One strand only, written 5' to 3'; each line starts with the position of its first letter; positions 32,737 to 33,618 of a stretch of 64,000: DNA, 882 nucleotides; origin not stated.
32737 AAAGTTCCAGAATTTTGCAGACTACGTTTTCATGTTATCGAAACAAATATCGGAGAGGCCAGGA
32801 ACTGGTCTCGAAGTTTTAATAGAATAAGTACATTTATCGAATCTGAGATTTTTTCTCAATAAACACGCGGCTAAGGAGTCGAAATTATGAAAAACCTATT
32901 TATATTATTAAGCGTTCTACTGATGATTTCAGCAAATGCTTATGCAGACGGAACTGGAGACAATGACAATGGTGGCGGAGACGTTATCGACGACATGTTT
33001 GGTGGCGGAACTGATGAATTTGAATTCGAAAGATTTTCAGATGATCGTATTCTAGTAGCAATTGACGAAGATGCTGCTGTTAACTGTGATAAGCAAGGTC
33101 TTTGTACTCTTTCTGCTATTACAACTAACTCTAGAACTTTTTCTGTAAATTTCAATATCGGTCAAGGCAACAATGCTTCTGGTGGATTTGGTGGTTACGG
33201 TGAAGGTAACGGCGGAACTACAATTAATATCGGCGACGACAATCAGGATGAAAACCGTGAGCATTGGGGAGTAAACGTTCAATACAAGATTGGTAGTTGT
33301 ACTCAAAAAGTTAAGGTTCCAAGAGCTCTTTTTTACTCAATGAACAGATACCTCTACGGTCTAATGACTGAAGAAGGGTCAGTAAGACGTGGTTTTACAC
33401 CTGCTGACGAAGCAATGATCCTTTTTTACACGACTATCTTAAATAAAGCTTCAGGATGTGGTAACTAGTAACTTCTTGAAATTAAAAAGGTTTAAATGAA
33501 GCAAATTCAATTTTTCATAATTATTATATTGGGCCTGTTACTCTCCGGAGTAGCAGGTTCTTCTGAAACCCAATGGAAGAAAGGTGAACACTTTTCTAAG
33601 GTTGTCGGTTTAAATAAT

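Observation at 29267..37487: Seven-gene operon encoding only signal-peptide proteins with no recognisable domains: candidate novel extracytoplasmic apparatus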

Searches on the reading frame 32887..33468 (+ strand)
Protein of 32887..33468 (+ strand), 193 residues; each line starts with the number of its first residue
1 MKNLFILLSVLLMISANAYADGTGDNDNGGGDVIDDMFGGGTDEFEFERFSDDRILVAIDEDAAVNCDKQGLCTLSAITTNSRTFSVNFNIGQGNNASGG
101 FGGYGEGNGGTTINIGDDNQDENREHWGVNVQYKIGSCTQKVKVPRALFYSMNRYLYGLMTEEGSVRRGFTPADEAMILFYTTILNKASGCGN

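Call 3: search_protein_families(library=pfam, proteins=[window:32887-33468:+], max_evalue=1)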
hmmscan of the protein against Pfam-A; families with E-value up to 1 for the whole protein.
window:32887-33468:+ (193 aa): 0 families

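Call 4: search_protein_families(library=ncbifam, proteins=[window:32887-33468:+], max_evalue=1)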
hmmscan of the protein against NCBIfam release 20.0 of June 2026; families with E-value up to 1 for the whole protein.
window:32887-33468:+ (193 aa): 0 families

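Call 70: search_protein_families(library=phrogs, proteins=[window:32887-33468:+], max_evalue=0.1)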
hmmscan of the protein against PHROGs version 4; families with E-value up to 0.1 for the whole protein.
window:32887-33468:+ (193 aa): 0 families

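Call 71: search_protein_families(library=padloc, proteins=[window:32887-33468:+], max_evalue=0.1)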
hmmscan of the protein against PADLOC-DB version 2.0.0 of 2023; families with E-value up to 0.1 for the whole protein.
window:32887-33468:+ (193 aa): 0 families

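Call 100: search_solved_structures(query=A7, max_evalue=10)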
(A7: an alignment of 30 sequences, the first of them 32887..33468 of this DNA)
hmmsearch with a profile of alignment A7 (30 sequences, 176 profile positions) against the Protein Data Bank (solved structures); distinct sequences matched with E-value up to 10: 2.
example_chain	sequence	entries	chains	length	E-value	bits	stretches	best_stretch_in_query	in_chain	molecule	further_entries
4ybf_A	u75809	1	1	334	0.25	14.3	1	49-105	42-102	Candidapepsin-2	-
4y9w_A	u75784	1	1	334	0.25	14.3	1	49-105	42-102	Aspartic acid endopeptidase Sapp2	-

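Call 102: search_protein_families(library=pfam, alignment_id=A7, max_evalue=0.1)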
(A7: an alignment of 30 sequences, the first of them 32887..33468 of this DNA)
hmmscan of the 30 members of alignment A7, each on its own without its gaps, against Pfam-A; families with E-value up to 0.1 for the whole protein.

A. member 1, window:32887-33468:+ (193 aa): 0 families

B. families by the number of members that match (of 30 scanned): 8 families
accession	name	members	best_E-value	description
PF08848.17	DUF1818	1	0.018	Domain of unknown function (DUF1818)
PF19917.4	bpX1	1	0.031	MoxR-vWA-beta-propeller ternary system domain bpX1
PF22994.1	RSC4_Ig_like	1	0.046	RSC4 Ig-like domain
PF07655.18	Secretin_N_2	1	0.048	Secretin N-terminal domain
PF12336.13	SOXp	1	0.058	SOX transcription factor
PF22282.1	CydS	1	0.074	CydS-like protein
PF18843.6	LPD28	1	0.093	Large polyvalent protein associated domain 28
PF25117.1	Agd3_C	1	0.097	Agd3 C-terminal domain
